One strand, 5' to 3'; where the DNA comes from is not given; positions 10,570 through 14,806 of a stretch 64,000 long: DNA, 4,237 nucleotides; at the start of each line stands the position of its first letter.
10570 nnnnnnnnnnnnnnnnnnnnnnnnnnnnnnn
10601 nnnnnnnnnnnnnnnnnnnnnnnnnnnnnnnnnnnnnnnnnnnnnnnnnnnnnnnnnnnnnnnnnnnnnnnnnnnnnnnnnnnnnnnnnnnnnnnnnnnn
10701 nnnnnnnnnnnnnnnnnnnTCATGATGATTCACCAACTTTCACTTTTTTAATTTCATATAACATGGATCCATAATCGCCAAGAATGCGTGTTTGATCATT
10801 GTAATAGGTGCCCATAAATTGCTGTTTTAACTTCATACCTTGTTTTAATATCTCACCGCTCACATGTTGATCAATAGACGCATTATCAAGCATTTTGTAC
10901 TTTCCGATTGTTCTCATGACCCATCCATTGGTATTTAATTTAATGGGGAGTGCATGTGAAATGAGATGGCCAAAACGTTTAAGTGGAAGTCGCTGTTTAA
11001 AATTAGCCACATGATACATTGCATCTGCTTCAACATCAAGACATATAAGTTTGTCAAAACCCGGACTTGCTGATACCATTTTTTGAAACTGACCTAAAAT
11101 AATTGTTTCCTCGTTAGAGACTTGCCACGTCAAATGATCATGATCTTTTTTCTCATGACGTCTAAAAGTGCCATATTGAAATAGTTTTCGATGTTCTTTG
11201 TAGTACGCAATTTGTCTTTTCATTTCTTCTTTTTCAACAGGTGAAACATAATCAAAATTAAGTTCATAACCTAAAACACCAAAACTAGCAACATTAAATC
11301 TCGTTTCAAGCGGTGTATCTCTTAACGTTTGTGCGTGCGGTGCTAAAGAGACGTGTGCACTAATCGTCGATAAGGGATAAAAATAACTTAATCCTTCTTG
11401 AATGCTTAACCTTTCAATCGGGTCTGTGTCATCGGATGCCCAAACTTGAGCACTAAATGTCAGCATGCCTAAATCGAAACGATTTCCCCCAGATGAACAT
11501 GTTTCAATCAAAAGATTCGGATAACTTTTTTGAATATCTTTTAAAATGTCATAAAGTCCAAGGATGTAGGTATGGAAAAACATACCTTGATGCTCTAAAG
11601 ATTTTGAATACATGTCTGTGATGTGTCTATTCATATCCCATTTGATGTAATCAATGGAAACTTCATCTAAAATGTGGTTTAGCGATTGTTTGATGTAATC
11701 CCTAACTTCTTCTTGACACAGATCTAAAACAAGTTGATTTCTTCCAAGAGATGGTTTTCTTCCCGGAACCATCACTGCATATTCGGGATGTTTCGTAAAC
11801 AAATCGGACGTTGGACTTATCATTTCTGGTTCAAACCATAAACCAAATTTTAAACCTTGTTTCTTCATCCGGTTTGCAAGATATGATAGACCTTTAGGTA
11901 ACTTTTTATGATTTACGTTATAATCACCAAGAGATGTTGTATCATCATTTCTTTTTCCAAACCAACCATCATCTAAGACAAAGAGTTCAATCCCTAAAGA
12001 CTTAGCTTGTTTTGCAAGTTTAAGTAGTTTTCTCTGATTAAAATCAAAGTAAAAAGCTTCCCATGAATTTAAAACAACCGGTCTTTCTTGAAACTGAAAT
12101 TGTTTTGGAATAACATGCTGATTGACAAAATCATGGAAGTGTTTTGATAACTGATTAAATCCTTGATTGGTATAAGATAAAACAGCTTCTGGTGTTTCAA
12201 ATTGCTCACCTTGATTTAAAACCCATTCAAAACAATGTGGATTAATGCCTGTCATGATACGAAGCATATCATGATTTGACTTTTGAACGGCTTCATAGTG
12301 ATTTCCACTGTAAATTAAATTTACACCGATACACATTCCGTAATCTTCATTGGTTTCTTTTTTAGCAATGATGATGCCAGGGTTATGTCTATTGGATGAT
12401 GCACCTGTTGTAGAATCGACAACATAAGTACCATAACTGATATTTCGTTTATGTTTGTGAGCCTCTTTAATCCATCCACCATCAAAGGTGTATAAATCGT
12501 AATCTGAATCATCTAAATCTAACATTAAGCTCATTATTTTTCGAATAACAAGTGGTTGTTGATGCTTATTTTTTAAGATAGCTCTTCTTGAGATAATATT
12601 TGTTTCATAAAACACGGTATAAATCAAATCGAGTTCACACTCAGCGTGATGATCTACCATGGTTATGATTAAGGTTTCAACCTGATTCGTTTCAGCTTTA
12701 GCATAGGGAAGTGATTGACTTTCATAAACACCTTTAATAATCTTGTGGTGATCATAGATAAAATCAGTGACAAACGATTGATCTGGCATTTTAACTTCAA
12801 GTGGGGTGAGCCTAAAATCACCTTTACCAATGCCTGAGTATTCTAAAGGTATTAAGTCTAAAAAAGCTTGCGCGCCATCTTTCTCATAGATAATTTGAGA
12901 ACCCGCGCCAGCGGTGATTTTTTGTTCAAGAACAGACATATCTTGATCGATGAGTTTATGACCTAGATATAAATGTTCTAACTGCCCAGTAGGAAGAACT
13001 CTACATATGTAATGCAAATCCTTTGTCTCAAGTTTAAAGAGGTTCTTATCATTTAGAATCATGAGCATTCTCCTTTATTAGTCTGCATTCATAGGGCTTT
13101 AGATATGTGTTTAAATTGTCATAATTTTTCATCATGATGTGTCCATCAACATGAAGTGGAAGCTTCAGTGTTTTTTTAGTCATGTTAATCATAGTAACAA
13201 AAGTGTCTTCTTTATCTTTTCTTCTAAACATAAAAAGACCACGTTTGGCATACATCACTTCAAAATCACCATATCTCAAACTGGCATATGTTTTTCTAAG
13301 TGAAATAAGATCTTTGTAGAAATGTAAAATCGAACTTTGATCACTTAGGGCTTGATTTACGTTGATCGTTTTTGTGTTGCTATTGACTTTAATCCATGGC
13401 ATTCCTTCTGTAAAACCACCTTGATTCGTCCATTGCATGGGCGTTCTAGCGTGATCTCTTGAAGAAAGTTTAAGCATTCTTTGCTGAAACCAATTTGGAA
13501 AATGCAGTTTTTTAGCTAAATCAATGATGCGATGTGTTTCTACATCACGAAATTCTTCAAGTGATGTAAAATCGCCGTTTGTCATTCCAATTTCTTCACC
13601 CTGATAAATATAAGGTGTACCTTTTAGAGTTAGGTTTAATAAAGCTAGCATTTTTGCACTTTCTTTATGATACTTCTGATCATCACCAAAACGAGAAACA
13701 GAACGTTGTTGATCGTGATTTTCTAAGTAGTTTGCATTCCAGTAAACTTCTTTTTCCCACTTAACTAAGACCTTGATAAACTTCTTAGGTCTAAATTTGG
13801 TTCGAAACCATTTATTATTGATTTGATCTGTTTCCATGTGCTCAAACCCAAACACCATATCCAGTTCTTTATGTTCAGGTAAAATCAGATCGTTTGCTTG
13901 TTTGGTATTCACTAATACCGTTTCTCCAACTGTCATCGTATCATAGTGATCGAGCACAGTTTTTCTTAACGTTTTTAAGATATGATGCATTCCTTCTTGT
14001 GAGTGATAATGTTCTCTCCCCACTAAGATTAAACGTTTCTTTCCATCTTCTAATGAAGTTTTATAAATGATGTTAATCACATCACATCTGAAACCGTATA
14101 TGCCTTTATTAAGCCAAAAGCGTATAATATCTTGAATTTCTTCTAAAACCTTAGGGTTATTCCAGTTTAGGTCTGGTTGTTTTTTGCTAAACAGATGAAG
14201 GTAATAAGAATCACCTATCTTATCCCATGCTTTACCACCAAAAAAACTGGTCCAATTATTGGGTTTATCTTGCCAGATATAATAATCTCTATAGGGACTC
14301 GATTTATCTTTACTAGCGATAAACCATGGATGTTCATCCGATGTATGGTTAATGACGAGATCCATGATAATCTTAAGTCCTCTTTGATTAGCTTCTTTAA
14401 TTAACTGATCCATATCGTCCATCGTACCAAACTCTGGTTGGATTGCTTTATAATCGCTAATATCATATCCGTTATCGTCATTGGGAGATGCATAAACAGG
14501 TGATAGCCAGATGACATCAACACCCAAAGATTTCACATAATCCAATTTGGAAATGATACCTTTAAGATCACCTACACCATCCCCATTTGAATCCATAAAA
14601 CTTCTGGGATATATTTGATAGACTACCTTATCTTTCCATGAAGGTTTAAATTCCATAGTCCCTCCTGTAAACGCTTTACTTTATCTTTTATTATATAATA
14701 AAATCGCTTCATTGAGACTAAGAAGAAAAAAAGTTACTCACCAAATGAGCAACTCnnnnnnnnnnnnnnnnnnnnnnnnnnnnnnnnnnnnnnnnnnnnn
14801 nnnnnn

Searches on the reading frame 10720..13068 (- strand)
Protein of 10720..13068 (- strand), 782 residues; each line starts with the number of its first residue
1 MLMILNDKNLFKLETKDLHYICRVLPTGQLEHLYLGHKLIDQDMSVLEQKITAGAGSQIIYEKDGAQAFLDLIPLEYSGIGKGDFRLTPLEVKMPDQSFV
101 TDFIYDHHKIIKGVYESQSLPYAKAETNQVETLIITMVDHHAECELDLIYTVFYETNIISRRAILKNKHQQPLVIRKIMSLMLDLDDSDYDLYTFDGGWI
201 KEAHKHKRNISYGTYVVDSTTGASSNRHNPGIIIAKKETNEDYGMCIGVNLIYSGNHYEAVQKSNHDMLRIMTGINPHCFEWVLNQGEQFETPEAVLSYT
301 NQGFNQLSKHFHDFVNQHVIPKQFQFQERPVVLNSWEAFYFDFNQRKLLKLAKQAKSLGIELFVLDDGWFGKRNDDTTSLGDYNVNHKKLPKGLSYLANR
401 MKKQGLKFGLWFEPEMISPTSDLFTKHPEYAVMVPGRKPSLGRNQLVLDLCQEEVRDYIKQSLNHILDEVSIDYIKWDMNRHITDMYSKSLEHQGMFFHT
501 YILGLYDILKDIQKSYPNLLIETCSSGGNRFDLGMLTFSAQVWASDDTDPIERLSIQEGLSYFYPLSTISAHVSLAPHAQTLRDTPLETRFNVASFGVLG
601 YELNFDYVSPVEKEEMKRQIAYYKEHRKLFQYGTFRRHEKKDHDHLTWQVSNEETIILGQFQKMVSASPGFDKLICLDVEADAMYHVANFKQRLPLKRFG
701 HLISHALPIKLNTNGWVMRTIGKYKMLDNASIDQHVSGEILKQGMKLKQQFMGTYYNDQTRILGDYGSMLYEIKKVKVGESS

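Call 82: search_protein_families(library=pfam, proteins=[window:10720-13068:-], max_evalue=0.00001)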
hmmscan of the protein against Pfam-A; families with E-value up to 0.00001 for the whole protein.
window:10720-13068:- (782 aa): 3 families
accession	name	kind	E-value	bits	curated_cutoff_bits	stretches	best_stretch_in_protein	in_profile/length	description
PF02065.24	Melibiase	-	6.6e-145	482.9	27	1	290-633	2-347/347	Melibiase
PF16875.11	Glyco_hydro_36N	-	4e-76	256.3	27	1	28-285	1-253/253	Glycosyl hydrolase family 36 N-terminal domain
PF01055.32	Glyco_hydro_31_2nd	-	9.8e-07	28.8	23.5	1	344-484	20-161/328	Glycosyl hydrolases family 31 TIM-barrel domain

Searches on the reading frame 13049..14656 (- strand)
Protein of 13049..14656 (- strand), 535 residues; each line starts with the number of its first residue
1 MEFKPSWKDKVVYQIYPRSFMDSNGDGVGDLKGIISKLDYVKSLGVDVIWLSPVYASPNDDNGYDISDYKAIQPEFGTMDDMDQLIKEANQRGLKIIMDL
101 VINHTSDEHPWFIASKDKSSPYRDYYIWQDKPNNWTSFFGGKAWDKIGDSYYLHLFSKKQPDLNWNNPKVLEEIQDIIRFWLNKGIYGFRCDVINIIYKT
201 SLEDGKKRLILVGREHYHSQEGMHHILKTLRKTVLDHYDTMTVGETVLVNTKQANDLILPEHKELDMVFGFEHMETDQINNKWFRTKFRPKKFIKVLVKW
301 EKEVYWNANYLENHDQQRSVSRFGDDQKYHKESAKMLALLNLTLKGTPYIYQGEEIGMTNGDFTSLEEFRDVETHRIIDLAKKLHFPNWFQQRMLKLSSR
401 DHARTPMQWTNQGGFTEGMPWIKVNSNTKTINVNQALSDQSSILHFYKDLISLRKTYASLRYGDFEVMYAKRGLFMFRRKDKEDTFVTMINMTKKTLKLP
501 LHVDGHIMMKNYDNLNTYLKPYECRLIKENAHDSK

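Call 82: search_protein_families(library=pfam, proteins=[window:13049-14656:-], max_evalue=0.00001)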
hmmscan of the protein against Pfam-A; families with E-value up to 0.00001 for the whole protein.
window:13049-14656:- (535 aa): 1 family
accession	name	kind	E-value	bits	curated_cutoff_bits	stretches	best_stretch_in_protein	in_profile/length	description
PF00128.31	Alpha-amylase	-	9.7e-144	480.3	22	1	14-463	1-446/446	Alpha amylase, catalytic domain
